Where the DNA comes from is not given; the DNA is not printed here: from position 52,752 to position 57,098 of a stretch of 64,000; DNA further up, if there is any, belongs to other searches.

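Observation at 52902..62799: Best candidate system: giant T9SS cargo protein paired divergently with two LytTR regulators, a double-propeller LytS-type kinase and a repeat-bearing acidic lipoprotein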

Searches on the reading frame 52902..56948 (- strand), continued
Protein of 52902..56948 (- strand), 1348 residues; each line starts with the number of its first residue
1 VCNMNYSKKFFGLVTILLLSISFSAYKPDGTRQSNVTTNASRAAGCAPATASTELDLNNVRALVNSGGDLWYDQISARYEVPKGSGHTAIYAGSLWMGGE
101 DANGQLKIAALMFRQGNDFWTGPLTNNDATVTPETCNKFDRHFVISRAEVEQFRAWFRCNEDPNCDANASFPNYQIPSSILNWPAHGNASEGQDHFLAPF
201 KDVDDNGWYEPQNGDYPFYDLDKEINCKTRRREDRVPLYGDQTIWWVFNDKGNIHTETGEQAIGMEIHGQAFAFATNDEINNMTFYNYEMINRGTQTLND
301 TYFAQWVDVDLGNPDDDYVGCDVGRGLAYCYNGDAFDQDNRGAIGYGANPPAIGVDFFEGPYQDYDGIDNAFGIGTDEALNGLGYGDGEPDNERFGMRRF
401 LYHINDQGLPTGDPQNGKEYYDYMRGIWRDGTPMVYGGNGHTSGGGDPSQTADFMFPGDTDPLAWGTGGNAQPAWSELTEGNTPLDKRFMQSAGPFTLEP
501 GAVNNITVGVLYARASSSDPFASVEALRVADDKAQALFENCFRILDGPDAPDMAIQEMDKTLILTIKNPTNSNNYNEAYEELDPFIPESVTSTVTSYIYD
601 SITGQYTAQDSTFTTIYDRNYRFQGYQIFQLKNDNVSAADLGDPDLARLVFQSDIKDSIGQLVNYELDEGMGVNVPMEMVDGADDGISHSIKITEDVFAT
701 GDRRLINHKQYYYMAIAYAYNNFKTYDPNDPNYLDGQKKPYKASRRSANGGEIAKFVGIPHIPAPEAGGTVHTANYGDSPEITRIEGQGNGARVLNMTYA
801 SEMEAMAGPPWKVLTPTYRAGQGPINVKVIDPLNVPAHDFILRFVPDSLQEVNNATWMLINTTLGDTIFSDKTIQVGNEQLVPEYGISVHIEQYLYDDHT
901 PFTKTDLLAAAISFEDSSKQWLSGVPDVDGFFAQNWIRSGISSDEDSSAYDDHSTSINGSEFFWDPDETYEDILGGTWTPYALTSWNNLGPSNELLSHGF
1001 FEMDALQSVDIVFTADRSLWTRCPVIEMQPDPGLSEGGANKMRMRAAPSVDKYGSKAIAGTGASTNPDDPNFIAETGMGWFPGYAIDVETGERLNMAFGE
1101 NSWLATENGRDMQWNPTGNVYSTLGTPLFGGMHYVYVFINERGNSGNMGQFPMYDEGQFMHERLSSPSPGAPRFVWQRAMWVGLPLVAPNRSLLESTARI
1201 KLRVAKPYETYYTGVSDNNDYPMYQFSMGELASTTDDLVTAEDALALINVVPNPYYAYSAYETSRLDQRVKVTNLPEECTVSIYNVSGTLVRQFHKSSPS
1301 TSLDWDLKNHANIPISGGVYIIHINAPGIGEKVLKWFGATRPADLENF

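Call 20: search_protein_families(library=pfam, proteins=[L003:6274-9969:+, L003:14031-15080:+, L001:14008-15750:+], max_evalue=0.01)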
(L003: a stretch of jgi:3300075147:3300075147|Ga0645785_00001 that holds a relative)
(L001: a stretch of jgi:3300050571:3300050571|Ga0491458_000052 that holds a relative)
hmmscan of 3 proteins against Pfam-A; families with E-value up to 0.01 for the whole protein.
L003:6274-9969:+ (1231 aa): 3 families
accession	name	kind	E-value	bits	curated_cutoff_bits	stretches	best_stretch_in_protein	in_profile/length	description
PF13620.12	CarboxypepD_reg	-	2.4e-14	53.9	32.3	1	30-109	2-81/82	Carboxypeptidase regulatory-like domain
PF13715.12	CarbopepD_reg_2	-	7.3e-13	48.8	32.2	1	30-103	1-70/88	CarboxypepD_reg-like domain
PF07715.20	Plug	-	1.9e-08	35.2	23.9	1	134-220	8-107/107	TonB-dependent Receptor Plug Domain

L003:14031-15080:+ (349 aa): 1 family
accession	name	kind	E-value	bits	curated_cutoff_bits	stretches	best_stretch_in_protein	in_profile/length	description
PF19572.5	PorV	-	1.1e-05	25.5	27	1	26-210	4-202/243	Type IX secretion system protein PorV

L001:14008-15750:+ (580 aa): 1 family
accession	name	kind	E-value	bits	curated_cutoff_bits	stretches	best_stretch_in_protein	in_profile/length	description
PF18962.6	Por_Secre_tail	-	6.7e-14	52.4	27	1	509-578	1-74/75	Secretion system C-terminal sorting domain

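Call 33: predict_structure(alignment_id=A2)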
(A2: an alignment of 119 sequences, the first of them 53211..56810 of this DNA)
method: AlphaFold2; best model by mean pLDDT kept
length: 1200 residues; sequences in the alignment: 119
mean_pLDDT: 90.3   pTM: 0.76
mean pLDDT of the five models: 90.3, 89.9, 89.3, 88.8, 88.6
residues with pLDDT >= 90: 854; 70-90: 294; 50-70: 37; < 50: 15
segments of 3 or more residues with pLDDT < 50: 323-335
pLDDT, mean of each block of 10 residues (from residue 1): 87 90 86 89 93 93 88 92 90 95 90 88 87 96 91 94 96 88 75 94 83 91 90 84 91 91 93 90 93 91 93 62 45 49 55 89 90 94 94 93 93 85 90 92 89 86 91 88 88 84 95 96 89 90 89 92 92 95 95 89 94 89 79 87 96 95 97 95 89 92 82 92 90 97 95 96 92 97 96 97 92 97 93 94 95 84 97 96 91 80 85 89 93 94 87 78 98 97 96 94 97 94 96 98 96 96 96 95 97 88 93 96 92 96 96 98 91 96 94 85
secondary structure, 60 per line:
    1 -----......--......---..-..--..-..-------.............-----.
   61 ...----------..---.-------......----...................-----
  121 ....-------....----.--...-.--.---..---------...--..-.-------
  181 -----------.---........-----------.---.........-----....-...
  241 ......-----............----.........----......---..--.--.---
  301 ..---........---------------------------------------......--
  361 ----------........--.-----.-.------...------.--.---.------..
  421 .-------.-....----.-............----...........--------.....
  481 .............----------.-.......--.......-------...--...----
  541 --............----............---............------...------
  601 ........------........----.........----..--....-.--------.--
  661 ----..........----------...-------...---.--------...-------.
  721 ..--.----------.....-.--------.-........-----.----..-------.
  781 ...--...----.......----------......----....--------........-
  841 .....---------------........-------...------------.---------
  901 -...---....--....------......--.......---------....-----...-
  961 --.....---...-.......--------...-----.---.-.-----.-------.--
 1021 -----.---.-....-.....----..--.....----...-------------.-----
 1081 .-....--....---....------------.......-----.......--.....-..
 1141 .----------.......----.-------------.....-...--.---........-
elements in order (helices of 4 or more, strands of 3 or more residues): E6-11 E14-19 E42-54 E60-63 H87-92 E97-100 H101-115 H121-124 H132-135 E196-203 E219-227 H233-236 E238-246 E252-263 E271-276 E281-286 E306-313 E353-358 H371-378 H431-434 E441-452 E457-467 H476-493 E506-512 E515-521 E534-536 E543-554 E559-570 E574-585 E601-608 E615-622 E627-635 E644-647 E665-674 E695-697 E710-712 E736-740 H753-760 E780-783 E793-799 E810-815 E820-823 E832-836 E841-845 E861-868 E876-878 E908-911 E914-917 H924-929 E932-934 H948-951 E963-967 E975-981 E1032-1035 E1037-1041 E1050-1054 H1083-1086 E1089-1092 H1096-1099 H1112-1118 H1124-1130 E1133-1137 E1139-1141 E1152-1158 E1177-1181 H1192-1199

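Call 47: fold_search(model_id=the predicted structure, library=pdb)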
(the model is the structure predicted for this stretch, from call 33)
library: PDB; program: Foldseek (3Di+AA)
matches with E <= 10: 475; with E <= 0.001: 7
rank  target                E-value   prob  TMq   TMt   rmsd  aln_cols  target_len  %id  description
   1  6ggy_A                7.7e-05  1.00  0.12  0.15  10.3       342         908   10  Paenibacillus sp. YM1 laminaribiose phosphorylase with sulphate bound (released 2018-06-13)
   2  6ggy_B                9.5e-05  1.00  0.12  0.15  10.6       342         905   11  Paenibacillus sp. YM1 laminaribiose phosphorylase with sulphate bound (released 2018-06-13)
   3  9ju0_AAA              1.0e-04  1.00  0.17  0.22  10.5       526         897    8  C-terminally truncated dextran dextrinase bound with acarbose (released 2025-09-03)
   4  9ju0_BBB              1.0e-04  1.00  0.17  0.22  10.3       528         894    8  C-terminally truncated dextran dextrinase bound with acarbose (released 2025-09-03)
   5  6gh3_A                1.4e-04  1.00  0.12  0.15  10.8       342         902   10  Paenibacillus sp. YM1 laminaribiose phosphorylase with alpha-man-1-phosphate bound (released 2018-06-13)
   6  9ju0_CCC              1.9e-04  1.00  0.17  0.22  10.1       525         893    8  C-terminally truncated dextran dextrinase bound with acarbose (released 2025-09-03)
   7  6gh3_B                2.1e-04  1.00  0.11  0.15  11.2       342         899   10  Paenibacillus sp. YM1 laminaribiose phosphorylase with alpha-man-1-phosphate bound (released 2018-06-13)
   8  9vmj_A                1.7e-03  0.99  0.15  0.22  11.6       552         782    9  Crystal structure of TeGH116 from Thermosynechococcus elongatus (released 2025-11-26)
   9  9vmj_B                1.9e-03  0.97  0.12  0.17   8.7       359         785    7  Crystal structure of TeGH116 from Thermosynechococcus elongatus (released 2025-11-26)
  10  8ic6_A                2.6e-03  0.98  0.15  0.20  16.1       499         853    8  exo-beta-D-arabinanase ExoMA2 from Microbacterium arabinogalactanolyticum in complex with Tris (released 2023-08-16)
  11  8rf9                  3.0e-03  1.00  0.14  0.07  11.4       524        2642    6  CgsiGP1 sample in nanodisc (released 2024-03-20)
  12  8rfe_A                3.7e-03  1.00  0.14  0.07  11.8       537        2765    8  CgsiGP2 sample in nanodisc (released 2024-03-20)
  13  7w2s                  5.2e-03  0.95  0.12  0.18  13.3       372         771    8  Crystal structure of TxGH116 E730A mutant from Thermoanaerobacterium xylanolyticum with glucose (released 2022-04-06)
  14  8ic6_B                5.8e-03  0.89  0.14  0.19  17.3       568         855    9  exo-beta-D-arabinanase ExoMA2 from Microbacterium arabinogalactanolyticum in complex with Tris (released 2023-08-16)
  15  8bou_B                6.8e-03  0.94  0.10  0.15  11.9       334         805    5  Crystal structure of Blautia producta GH94 (released 2023-11-29)
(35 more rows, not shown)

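Call 50: search_protein_families(library=ncbifam, proteins=[L003:6274-9969:+, L003:14031-15080:+, L003:5680-6159:+, L001:14008-15750:+], max_evalue=0.001)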
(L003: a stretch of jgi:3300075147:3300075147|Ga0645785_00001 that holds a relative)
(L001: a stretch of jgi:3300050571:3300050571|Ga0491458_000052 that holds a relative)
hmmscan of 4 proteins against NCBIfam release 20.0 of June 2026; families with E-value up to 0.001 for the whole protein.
L003:6274-9969:+ (1231 aa): 8 families
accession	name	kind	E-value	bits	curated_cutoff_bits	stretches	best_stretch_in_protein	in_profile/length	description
NF010010.0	PRK13483.1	equivalog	1.1e-08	33.5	927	1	172-237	110-174/660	ligand-gated channel protein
NF049946.1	TonB_dep_CU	exception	1.5e-08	33.4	700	1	178-227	128-172/683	TonB-dependent receptor, CU motif-type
NF052345.1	S_layer_anammox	exception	1.6e-06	25.8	1400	1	21-113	1306-1395/1596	Kustd1514 family S-layer glycoprotein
NF010048.1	PRK13524.1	subfamily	4.2e-06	25.5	493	1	176-260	124-212/744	FepA family TonB-dependent siderophore receptor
NF010012.0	PRK13486.1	equivalog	2e-05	23.2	924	0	171-246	88-179/696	TonB-dependent receptor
NF010038.0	PRK13513.1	equivalog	8.4e-05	21.3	942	1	165-241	108-180/659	ligand-gated channel protein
NF053590.1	TonB_dep_TOL0244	equivalog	0.00021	20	645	0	879-1021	358-496/604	TOL_0244 family TonB-dependent receptor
NF007349.0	PRK09840.1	equivalog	0.00062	17.9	686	0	171-229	120-178/760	catecholate siderophore receptor Fiu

L003:14031-15080:+ (349 aa): 4 families
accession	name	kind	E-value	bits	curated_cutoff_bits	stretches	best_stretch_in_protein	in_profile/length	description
NF033709.1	PorV_fam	subfamily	2.7e-46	158.7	90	1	33-349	2-326/326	PorV/PorQ family protein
NF033710.1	T9SS_OM_PorV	equivalog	1.1e-20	74.2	250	1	16-209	7-213/367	type IX secretion system outer membrane channel protein PorV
NF033711.1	T9SS_PorQ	equivalog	1.4e-19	70.3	220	1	16-349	9-335/335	type IX secretion system protein PorQ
NF052325.1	PorVQ2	equivalog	5e-12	45.4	325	1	38-330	30-331/354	putative type IX sorting system protein PorV2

L003:5680-6159:+ (159 aa): 0 families

L001:14008-15750:+ (580 aa): 3 families
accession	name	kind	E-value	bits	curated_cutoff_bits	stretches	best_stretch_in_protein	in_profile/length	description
TIGR04183.1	Por_Secre_tail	domain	3.3e-14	52.6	23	1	509-580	1-72/72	T9SS type A sorting domain-containing protein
NF038113.1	T9SSA_dep_M36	equivalog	5.9e-13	47.9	885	1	453-579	747-868/869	T9SS-dependent M36 family metallopeptidase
NF050177.1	TapA_OM_Porphy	equivalog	1.7e-07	30.4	500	1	502-580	466-544/544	TapA/TapC family T9SS-dependent outer membrane protein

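Call 51: list_cluster_members(proteins=[P0001, P0039, P0052, P0093, P0109, P0104])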
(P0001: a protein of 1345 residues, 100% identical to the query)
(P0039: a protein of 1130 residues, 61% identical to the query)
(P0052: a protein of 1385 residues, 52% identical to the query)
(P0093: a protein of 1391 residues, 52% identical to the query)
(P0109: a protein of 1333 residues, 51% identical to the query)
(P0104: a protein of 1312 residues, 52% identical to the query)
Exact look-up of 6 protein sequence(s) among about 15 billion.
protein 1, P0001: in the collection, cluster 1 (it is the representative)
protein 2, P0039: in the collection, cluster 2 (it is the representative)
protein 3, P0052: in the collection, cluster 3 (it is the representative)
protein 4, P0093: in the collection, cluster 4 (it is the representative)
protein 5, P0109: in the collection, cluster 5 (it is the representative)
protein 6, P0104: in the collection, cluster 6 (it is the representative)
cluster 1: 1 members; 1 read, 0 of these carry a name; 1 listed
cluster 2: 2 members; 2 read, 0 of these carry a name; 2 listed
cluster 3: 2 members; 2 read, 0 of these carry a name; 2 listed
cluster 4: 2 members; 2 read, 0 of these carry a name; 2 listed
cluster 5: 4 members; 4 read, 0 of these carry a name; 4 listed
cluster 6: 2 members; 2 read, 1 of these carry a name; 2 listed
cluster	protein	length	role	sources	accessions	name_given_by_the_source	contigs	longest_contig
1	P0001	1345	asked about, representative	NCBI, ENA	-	-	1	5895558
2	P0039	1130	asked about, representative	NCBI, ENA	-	-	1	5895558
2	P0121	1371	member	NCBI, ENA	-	-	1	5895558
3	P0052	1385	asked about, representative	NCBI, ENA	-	-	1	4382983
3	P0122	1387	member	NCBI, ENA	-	-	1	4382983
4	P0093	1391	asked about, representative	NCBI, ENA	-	-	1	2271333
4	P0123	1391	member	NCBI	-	-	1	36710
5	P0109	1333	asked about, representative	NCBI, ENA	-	-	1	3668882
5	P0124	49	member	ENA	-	-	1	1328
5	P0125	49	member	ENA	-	-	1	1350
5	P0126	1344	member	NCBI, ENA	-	-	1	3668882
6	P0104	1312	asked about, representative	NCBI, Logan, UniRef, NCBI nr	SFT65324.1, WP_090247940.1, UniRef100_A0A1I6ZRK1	hypothetical protein SAMN05216474_1569 [Lishizhenia tianjinensis] | Por secretion system C-terminal sorting domain-containing protein n=1 Tax=Lishizhenia ... | hypothetical protein [Lishizhenia tianjinensis]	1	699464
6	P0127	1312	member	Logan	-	-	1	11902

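Call 52: find_encoding_contigs(protein=P0121, flank=10000, max_places=2)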
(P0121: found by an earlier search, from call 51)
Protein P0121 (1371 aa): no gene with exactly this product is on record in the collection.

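Call 63: find_encoding_contigs(protein=P0008, flank=10000, max_places=1)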
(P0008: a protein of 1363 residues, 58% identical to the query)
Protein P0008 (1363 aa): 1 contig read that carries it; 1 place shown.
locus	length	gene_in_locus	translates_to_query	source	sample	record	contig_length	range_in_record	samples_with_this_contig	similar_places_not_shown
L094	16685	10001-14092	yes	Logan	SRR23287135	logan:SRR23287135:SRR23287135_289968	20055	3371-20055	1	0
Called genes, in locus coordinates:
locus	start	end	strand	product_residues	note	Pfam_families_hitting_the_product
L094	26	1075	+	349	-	PF00586:AIRS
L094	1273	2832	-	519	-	-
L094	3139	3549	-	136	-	-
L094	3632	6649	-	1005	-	PF08450:SGL (faint), PF07494:Reg_prop (faint), PF02518:HATPase_c (faint), PF07495:Y_Y_Y, PF06580:His_kinase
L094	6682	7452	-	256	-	PF00072:Response_reg, PF04397:LytTR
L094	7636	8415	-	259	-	PF00072:Response_reg, PF04397:LytTR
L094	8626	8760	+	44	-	-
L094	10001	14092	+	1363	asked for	-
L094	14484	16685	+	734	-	?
